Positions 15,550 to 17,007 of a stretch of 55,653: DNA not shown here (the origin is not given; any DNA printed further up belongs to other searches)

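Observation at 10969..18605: Group-3c-type Mvh hydrogenase operon that ends in a Qmo-like membrane module instead of HdrBC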

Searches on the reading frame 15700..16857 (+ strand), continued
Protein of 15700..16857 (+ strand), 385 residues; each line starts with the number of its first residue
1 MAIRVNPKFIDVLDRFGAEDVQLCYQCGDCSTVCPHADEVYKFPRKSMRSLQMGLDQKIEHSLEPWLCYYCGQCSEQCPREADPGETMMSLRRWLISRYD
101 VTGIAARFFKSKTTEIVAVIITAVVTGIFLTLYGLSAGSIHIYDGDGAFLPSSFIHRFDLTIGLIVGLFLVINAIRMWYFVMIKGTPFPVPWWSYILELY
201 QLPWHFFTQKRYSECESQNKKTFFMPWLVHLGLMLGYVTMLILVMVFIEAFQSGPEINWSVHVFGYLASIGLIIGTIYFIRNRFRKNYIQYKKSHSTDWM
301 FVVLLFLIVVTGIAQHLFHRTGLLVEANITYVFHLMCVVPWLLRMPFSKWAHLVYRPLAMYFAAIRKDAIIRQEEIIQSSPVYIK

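Call 38: search_protein_families(library=ncbifam, proteins=[L028:14359-15495:-, L028:15790-17739:-, L028:17741-18703:-, L028:13763-14335:-, L028:10548-10952:+, L028:11074-12414:+, L028:12834-13652:+, L027:13209-14393:+], max_evalue=1e-8)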
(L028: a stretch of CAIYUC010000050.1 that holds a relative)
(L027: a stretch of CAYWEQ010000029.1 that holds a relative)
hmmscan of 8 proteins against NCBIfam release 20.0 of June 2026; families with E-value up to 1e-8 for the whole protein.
L028:14359-15495:- (378 aa): 5 families
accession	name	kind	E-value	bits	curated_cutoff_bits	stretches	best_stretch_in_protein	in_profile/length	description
NF038018.1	qmoC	equivalog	2e-54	185.5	300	1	7-371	4-360/360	quinone-interacting membrane-bound oxidoreductase complex subunit QmoC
NF011607.0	PRK15033.1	subfamily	1e-16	60.9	524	1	66-370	68-372/389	tricarballylate utilization 4Fe-4S protein TcuB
TIGR03290.1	CoB_CoM_SS_C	equivalog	9.5e-16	58.1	160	1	21-95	2-76/144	CoB--CoM heterodisulfide reductase subunit C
NF041890.1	hdrC_Methbact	equivalog_domain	3.5e-11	43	270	1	16-100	24-107/192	ferredoxin:CoB-CoM heterodisulfide reductase subunit HdrC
NF041779.1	hetero_SS_HdrC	equivalog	7e-10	38.7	350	1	20-98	30-107/198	ferredoxin:CoB-CoM heterodisulfide reductase subunit HdrC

L028:15790-17739:- (649 aa): 6 families
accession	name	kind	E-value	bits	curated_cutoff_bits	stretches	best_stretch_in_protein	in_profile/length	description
NF040770.1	hetero_SS_HdrA2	exception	2.1e-159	532.1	1100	1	11-647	1-640/777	CoB-CoM heterodisulfide reductase HdrA2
NF041891.1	hdrA_Methbact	equivalog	4.1e-129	432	1300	1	11-647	2-635/762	ferredoxin:CoB-CoM heterodisulfide reductase subunit HdrA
NF041778.1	hetero_SS_HdrA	equivalog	2e-122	409.5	1400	1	10-647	6-650/771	ferredoxin:CoB-CoM heterodisulfide reductase subunit HdrA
NF009410.0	PRK12771.1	subfamily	1.3e-10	40.5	516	0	579-632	511-562/566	NAD(P)-binding protein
TIGR02179.1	PorD_KorD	subfamily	2.7e-10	40.2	60.05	0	576-632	21-74/78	2-oxoacid:acceptor oxidoreductase, delta subunit, pyruvate/2-ketoisovalerate family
TIGR01944.1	rnfB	subfamily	8.8e-09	35.2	68.7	1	532-637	67-167/190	RnfABCDGE type electron transport complex subunit B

L028:17741-18703:- (320 aa): 3 families
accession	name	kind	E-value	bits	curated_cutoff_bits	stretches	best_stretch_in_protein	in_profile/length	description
NF040770.1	hetero_SS_HdrA2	exception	5.4e-92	309.2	1100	1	2-314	256-569/777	CoB-CoM heterodisulfide reductase HdrA2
NF041778.1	hetero_SS_HdrA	equivalog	1.2e-63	215.2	1400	1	2-317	261-582/771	ferredoxin:CoB-CoM heterodisulfide reductase subunit HdrA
NF041891.1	hdrA_Methbact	equivalog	1.8e-62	211.7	1300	1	3-308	254-559/762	ferredoxin:CoB-CoM heterodisulfide reductase subunit HdrA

L028:13763-14335:- (190 aa): 3 families
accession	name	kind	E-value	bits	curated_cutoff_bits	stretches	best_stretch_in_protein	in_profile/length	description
NF047884.1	UdeprDiPSep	equivalog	3.3e-19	69.5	250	1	7-164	26-179/188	undecaprenyl-diphosphatase SepP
NF007975.0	PRK10699.1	equivalog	8.2e-13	48.3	261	1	99-182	154-240/254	phosphatidylglycerophosphatase B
NF008813.0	PRK11837.1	equivalog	9.4e-13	48.5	229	1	35-167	29-167/202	undecaprenyl-diphosphate phosphatase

L028:10548-10952:+ (134 aa): 29 families (the best 25 are shown)
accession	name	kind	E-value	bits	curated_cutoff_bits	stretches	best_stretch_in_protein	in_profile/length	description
NF045717.1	DVU0259_DivK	exception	3.7e-18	65.8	160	1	6-94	1-88/117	DVU0259 family response regulator domain-containing protein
NF041733.1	resp_reg_CseB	equivalog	2e-16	60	350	1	9-133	2-116/228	two-component system response regulator CseB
TIGR02154.1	PhoB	equivalog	3.9e-15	55.8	296.2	1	6-92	1-86/226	phosphate regulon transcriptional regulator PhoB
NF007135.0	PRK09581.1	equivalog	1.5e-14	53.7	474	1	6-131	1-119/457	PleD family two-component system response regulator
NF045944.1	ResRegRpaBCyano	equivalog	1.6e-14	53.8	330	1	11-93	1-79/229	response regulator transcription factor RpaB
NF047793.1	ResRegPgtA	equivalog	2.9e-14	52.7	650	1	6-133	4-122/414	two-component system response regulator PgtA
NF053854.1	RespRegPhoBBctds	equivalog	6.3e-14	51.9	270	1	10-90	1-79/225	two-component system response regulator PhoB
NF040689.1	MtrAB_MtrA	equivalog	5.6e-13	48.7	300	1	10-105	1-90/219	MtrAB system response regulator MtrA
NF011695.0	PRK15115.1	equivalog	6.7e-13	48.2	763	1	8-131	7-121/445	two-component system response regulator GlrR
NF008199.0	PRK10955.1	equivalog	4.8e-12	46.3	341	1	8-99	2-88/232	envelope stress response regulator transcription factor CpxR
NF052313.1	T9SS_RR_PorX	equivalog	5.7e-12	45.2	300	1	9-89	2-79/513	T9SS response regulator signal transducer PorX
NF051850.1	RespRegRprY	equivalog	6.1e-12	45.4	370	1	4-90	1-84/234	response regulator transcription factor RprY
NF033120.0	vanR_FM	exception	8.3e-12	45.2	460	1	9-94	5-86/231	vancomycin resistance response regulator transcription factor, VanR-F/VanR-M family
NF006900.1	PRK09390.1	equivalog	1.1e-11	44.7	255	1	4-132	1-120/203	response regulator FixJ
NF033117.2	vanR_ACDEGLN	exception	1.5e-11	44.3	350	1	10-129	1-110/226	VanR-ABDEGLN family response regulator transcription factor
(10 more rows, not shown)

L028:11074-12414:+ (446 aa): 70 families (the best 25 are shown)
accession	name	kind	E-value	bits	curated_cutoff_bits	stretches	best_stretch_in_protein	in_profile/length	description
NF046044.1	PnpS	equivalog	3.3e-44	151.5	400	1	210-439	162-390/390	two-component system histidine kinase PnpS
TIGR02966.1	phoR_proteo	equivalog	6.5e-42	143.7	334.2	1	210-438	106-333/333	phosphate regulon sensor histidine kinase PhoR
NF033092.0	HK_WalK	equivalog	9.4e-41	140.1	725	1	210-439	364-593/594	cell wall metabolism sensor histidine kinase WalK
NF006800.0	PRK09303.1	equivalog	3.2e-36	125.1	342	1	206-439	139-376/383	histidine kinase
NF047874.1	MASE3_PAS_HK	subfamily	5.3e-36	124.6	560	1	191-440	368-625/655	MASE3 domain-containing sensor histidine kinase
NF041735.1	hist_kin_RppB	equivalog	2.3e-35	122.2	400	1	225-439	223-438/438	two-component system sensor histidine kinase RppB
NF008312.0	PRK11100.1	equivalog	3.5e-35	121.8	356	1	206-435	245-471/477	two-component system sensor histidine kinase CreC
NF008468.0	PRK11360.1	equivalog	5.8e-34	117.4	646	1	207-442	383-610/616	two-component system sensor histidine kinase AtoS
NF045595.1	HK_scytonemin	equivalog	2e-32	112.4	865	1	205-440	402-635/637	scytonemin biosynthesis sensor histidine kinase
NF045911.1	TCSHisKinNblS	equivalog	3.7e-32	111.4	1000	1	216-439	386-619/621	two-component system sensor histidine kinase NblS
NF038297.2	hybrid_HK_HrmK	equivalog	5.3e-32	111.2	725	1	201-443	218-460/607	hybrid histidine kinase/response regulator HrmK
TIGR01386.1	cztS_silS_copS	subfamily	6.3e-32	111.1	292.55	1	255-439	276-457/457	heavy metal sensor histidine kinase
NF033091.0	HK_VanS_ACDEFG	equivalog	1.1e-31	110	400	1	199-439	55-293/293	vancomycin resistance histidine kinase VanS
NF033093.1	HK_VicK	exception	1.9e-31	109.2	680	1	209-441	200-436/448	cell wall metabolism sensor histidine kinase VicK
NF008302.0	PRK11091.1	equivalog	4.3e-30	104.6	838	1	206-439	271-504/779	aerobic respiration two-component sensor histidine kinase ArcB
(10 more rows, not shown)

L028:12834-13652:+ (272 aa): 3 families
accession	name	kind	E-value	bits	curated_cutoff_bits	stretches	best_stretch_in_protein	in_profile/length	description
NF045658.1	DiMArgaseDdah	equivalog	2.9e-29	102.6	450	1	59-271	27-237/254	dimethylargininase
NF045660.1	DiMthArgaseDdahStm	equivalog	1.6e-28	100.1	340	1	56-272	22-233/249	dimethylargininase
NF045659.1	DiMArgaseDdahMtb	equivalog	1.8e-15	56.9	300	1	28-271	20-266/283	dimethylargininase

L027:13209-14393:+ (395 aa): 5 families
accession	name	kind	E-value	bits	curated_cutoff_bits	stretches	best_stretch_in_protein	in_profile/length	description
NF038018.1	qmoC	equivalog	6.8e-57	193.6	300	1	3-370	3-359/360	quinone-interacting membrane-bound oxidoreductase complex subunit QmoC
NF011607.0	PRK15033.1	subfamily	4.8e-16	58.7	524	1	64-378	68-380/389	tricarballylate utilization 4Fe-4S protein TcuB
TIGR03290.1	CoB_CoM_SS_C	equivalog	1e-10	41.8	160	1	18-91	2-74/144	CoB--CoM heterodisulfide reductase subunit C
TIGR02484.1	CitB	equivalog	1.2e-10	41.1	246.6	1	233-378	217-361/372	tricarballylate utilization 4Fe-4S protein TcuB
NF041779.1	hetero_SS_HdrC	equivalog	5.2e-09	35.9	350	1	8-91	21-102/198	ferredoxin:CoB-CoM heterodisulfide reductase subunit HdrC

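Call 47: predict_structure(alignment_id=A1)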
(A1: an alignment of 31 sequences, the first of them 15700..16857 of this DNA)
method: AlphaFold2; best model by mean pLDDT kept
length: 385 residues; sequences in the alignment: 31
mean_pLDDT: 63.3   pTM: 0.57
mean pLDDT of the five models: 63.3, 61.7, 61.0, 57.7, 55.1
residues with pLDDT >= 90: 13; 70-90: 162; 50-70: 88; < 50: 122
segments of 3 or more residues with pLDDT < 50: 1-34, 37-87, 209-225, 288-296, 346-348, 380-385
pLDDT, mean of each block of 10 residues (from residue 1): 36 41 45 46 39 41 36 34 44 58 55 78 90 86 79 80 78 80 71 85 63 34 47 59 68 73 77 75 57 51 83 88 89 87 60 68 75 62 44
secondary structure, 60 per line:
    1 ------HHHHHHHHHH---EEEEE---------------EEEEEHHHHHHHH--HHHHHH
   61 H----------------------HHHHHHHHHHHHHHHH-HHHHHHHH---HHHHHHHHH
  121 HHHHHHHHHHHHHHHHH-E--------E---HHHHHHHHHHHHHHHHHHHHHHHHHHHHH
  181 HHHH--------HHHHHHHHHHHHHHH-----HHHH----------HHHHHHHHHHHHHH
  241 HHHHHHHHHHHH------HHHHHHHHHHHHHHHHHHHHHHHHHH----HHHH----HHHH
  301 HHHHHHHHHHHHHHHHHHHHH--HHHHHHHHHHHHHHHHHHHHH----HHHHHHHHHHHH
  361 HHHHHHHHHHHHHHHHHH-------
elements in order: H7-16 E20-24 E40-44 H45-52 H55-61 H84-99 H101-108 H112-137 H152-184 H193-207 H213-216 H227-252 H259-284 H289-292 H297-321 H324-344 H349-378

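Call 52: fold_search(model_id=the predicted structure, library=pdb)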
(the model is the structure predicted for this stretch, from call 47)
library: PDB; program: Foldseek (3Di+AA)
matches with E <= 10: 302; with E <= 0.001: 0
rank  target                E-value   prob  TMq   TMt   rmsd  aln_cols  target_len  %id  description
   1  9ojn                  3.5e-01  0.63  0.26  0.16  11.2       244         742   16  Structure of Mycobacterium smegmatis EtfD (released 2025-05-21)
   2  7ytb_A                5.4e-01  0.28  0.20  0.28  21.1       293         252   12  Crystal structure of Kin4B8 (released 2023-03-15)
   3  8r96_B                5.7e-01  0.30  0.21  0.26  18.1       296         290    9  Crystal structure of the cryorhodopsin CryoR2 at pH 4.6, type A crystals (released 2024-12-11)
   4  8r96_C                6.2e-01  0.28  0.21  0.26  17.9       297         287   10  Crystal structure of the cryorhodopsin CryoR2 at pH 4.6, type A crystals (released 2024-12-11)
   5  7shs_A                6.2e-01  0.21  0.19  0.24  20.6       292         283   11  Apo-ChRmine in MSP1E3D1 lipid nanodisc (released 2021-12-01)
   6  8r96_E                6.8e-01  0.28  0.21  0.26  17.6       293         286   10  Crystal structure of the cryorhodopsin CryoR2 at pH 4.6, type A crystals (released 2024-12-11)
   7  6pw5_A                7.5e-01  0.07  0.12  0.08  28.8       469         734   11  Cryo-EM Structure of Thermo-Sensitive TRP Channel TRP1 from the Alga Chlamydomonas reinhardtii in Nanodiscs (released 2019-09-25)
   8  5g2c                  8.2e-01  0.20  0.20  0.26  19.9       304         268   10  The crystal structure of light-driven chloride pump ClR (T102D) mutant at pH 4.5. (released 2016-10-19)
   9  8r0k_A                9.8e-01  0.23  0.22  0.29  17.9       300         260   12  Cryo-EM structure of the microbial rhodopsin CryoR1 at pH 4.3 in detergent (released 2025-05-14)
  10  1y5i_C                9.8e-01  0.14  0.15  0.23  15.6       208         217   15  The crystal structure of the NarGHI mutant NarI-K86A (released 2005-03-08)
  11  9c2i                  9.8e-01  0.04  0.12  0.05  33.9       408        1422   14  Inward-facing, ligand-free Multidrug Resistance-associated protein 2 (MRP2) (released 2024-12-18)
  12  9par_A                1.1e+00  0.06  0.13  0.07  23.2       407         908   12  Avian TRPM8 (Parus major) semi-swapped, ligand-free structure at high pH and 4 degrees Celsius resolved in GDN using c (released 2026-03-25)
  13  5yqz_R                1.1e+00  0.09  0.17  0.13  28.4       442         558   13  Structure of the glucagon receptor in complex with a glucagon analogue (released 2018-01-17)
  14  8r96_A                1.2e+00  0.18  0.21  0.26  19.4       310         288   10  Crystal structure of the cryorhodopsin CryoR2 at pH 4.6, type A crystals (released 2024-12-11)
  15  8r96_D                1.2e+00  0.18  0.21  0.26  18.1       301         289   10  Crystal structure of the cryorhodopsin CryoR2 at pH 4.6, type A crystals (released 2024-12-11)
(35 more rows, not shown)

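Call 65: search_protein_families(library=pfam, proteins=[L043:6219-6650:+, L043:6890-8608:+, L043:8612-9046:+, L043:9050-9862:+, L043:9859-10887:+, L043:10880-11719:+, L043:11934-12425:+, L076:875-2614:+, L076:102-1751:+, L076:2619-4613:+], max_evalue=0.00001)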
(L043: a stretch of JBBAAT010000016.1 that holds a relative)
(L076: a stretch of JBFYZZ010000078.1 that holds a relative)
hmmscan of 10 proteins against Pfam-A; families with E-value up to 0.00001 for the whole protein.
L043:6219-6650:+ (143 aa): 0 families

L043:6890-8608:+ (572 aa): 8 families
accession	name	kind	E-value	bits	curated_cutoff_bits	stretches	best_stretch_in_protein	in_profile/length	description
PF07992.20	Pyr_redox_2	-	1.9e-12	47.6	26.1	1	145-272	3-128/291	Pyridine nucleotide-disulphide oxidoreductase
PF13450.12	NAD_binding_8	-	2.3e-08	34.7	21.9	1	147-185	1-39/68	NAD(P)-binding Rossmann-like domain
PF12831.13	FAD_oxidored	-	3.2e-08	33.7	27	1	146-202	3-61/416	FAD dependent oxidoreductase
PF00890.30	FAD_binding_2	-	5.8e-08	32.8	20.4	1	146-182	3-39/414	FAD binding domain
PF00037.32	Fer4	-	2.9e-07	30.5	21.1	0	499-521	2-24/24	4Fe-4S binding domain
PF03486.20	HI0933_like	-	1.8e-06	28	50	0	145-178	3-36/244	HI0933-like protein Rossmann domain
PF14697.11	Fer4_21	-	3.5e-06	27.5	35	1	498-551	1-57/59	4Fe-4S dicluster domain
PF01266.30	DAO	-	5.1e-06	26.7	27.9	0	146-181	3-38/353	FAD dependent oxidoreductase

L043:8612-9046:+ (144 aa): 1 family
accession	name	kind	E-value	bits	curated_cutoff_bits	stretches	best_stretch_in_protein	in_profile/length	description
PF02662.21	FlpD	-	2.8e-49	166.7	22.3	1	8-130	1-123/123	Methyl-viologen-reducing hydrogenase, delta subunit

L043:9050-9862:+ (270 aa): 4 families
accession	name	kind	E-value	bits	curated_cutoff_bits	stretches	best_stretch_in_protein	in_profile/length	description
PF13237.11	Fer4_10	-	9.7e-08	32.3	25.5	0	207-230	6-22/53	4Fe-4S dicluster domain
PF13187.11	Fer4_9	-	1.9e-06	28.2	27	0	157-223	1-50/52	4Fe-4S dicluster domain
PF13534.11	Fer4_17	-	2e-06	28.7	22.2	0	157-224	1-60/61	4Fe-4S dicluster domain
PF13183.11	Fer4_8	-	3.2e-06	28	27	1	156-224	3-68/68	4Fe-4S dicluster domain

L043:9859-10887:+ (342 aa): 5 families
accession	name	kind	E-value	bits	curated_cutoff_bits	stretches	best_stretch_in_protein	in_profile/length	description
PF17179.9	Fer4_22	-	3.8e-31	108.2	27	1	233-325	1-94/95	4Fe-4S dicluster domain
PF12797.12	Fer4_2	-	5.4e-07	29.6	24.5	0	233-246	9-22/22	4Fe-4S binding domain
PF13534.11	Fer4_17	-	2.8e-06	28.2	22.2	0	200-245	24-57/61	4Fe-4S dicluster domain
PF13237.11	Fer4_10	-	7.4e-06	26.2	25.5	0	231-255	6-25/53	4Fe-4S dicluster domain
PF00037.32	Fer4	-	9.8e-06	25.6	21.1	0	233-246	7-20/24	4Fe-4S binding domain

L043:10880-11719:+ (279 aa): 2 families
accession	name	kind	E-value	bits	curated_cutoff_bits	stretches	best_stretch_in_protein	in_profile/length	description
PF00175.26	NAD_binding_1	-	4.2e-17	63.2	22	1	117-221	1-107/109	Oxidoreductase NAD-binding domain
PF10418.14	DHODB_Fe-S_bind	-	5e-11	42.6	23.9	1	240-272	1-40/41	Iron-sulfur cluster binding domain of dihydroorotate dehydrogenase B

L043:11934-12425:+ (163 aa): 1 family
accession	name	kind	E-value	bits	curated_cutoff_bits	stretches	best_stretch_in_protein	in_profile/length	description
PF00072.30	Response_reg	-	5.6e-16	59.1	30.2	1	6-93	1-85/111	Response regulator receiver domain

L076:875-2614:+ (579 aa): 1 family
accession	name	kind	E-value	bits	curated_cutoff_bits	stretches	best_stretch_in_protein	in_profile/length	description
PF02754.22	CCG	-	6e-28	97.2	20.6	2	295-376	1-84/85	Cysteine-rich domain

L076:102-1751:+ (549 aa): 3 families
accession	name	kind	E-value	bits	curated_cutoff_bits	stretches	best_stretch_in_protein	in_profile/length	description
PF13183.11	Fer4_8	-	7.4e-11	42.9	27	1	387-448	2-68/68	4Fe-4S dicluster domain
PF13534.11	Fer4_17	-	8.2e-09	36.3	22.2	1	389-448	1-60/61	4Fe-4S dicluster domain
PF13187.11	Fer4_9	-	3.7e-07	30.5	27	1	389-447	1-50/52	4Fe-4S dicluster domain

L076:2619-4613:+ (664 aa): 14 families
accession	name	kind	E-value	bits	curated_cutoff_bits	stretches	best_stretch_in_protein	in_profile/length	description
PF00037.32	Fer4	-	1.2e-16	60.2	21.1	1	622-643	2-23/24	4Fe-4S binding domain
PF12838.12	Fer4_7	-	5.3e-14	52.9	27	1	597-642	2-52/52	4Fe-4S dicluster domain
PF13187.11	Fer4_9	-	6.2e-13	49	27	1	597-642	2-51/52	4Fe-4S dicluster domain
PF13484.11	Fer4_16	-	7.7e-11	43.1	30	0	242-308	1-65/66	4Fe-4S double cluster binding domain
PF25160.1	LdpA_Fe-S-bd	-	2e-10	40.7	27.6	0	589-614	20-45/49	LdpA Fe-S cluster-binding domain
PF12837.12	Fer4_6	-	5e-09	36.1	25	0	621-643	2-24/24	4Fe-4S binding domain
PF13237.11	Fer4_10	-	6.2e-09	36.1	25.5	0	594-639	6-53/53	4Fe-4S dicluster domain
PF07992.20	Pyr_redox_2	-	6.2e-09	36.1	26.1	0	144-182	4-31/291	Pyridine nucleotide-disulphide oxidoreductase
PF14697.11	Fer4_21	-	2e-08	34.7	35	0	590-641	1-55/59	4Fe-4S dicluster domain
PF12831.13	FAD_oxidored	-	2.3e-08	34.2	27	1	144-180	3-39/416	FAD dependent oxidoreductase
PF12797.12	Fer4_2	-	7.8e-08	32.2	24.5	0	236-254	3-21/22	4Fe-4S binding domain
PF13450.12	NAD_binding_8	-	9.4e-08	32.7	21.9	1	145-197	1-53/68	NAD(P)-binding Rossmann-like domain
PF01134.28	GIDA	-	3.8e-06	26.7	22.1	0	144-171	3-30/391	Glucose inhibited division protein A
PF00890.30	FAD_binding_2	-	5.6e-06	26.2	20.4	1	144-180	3-39/414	FAD binding domain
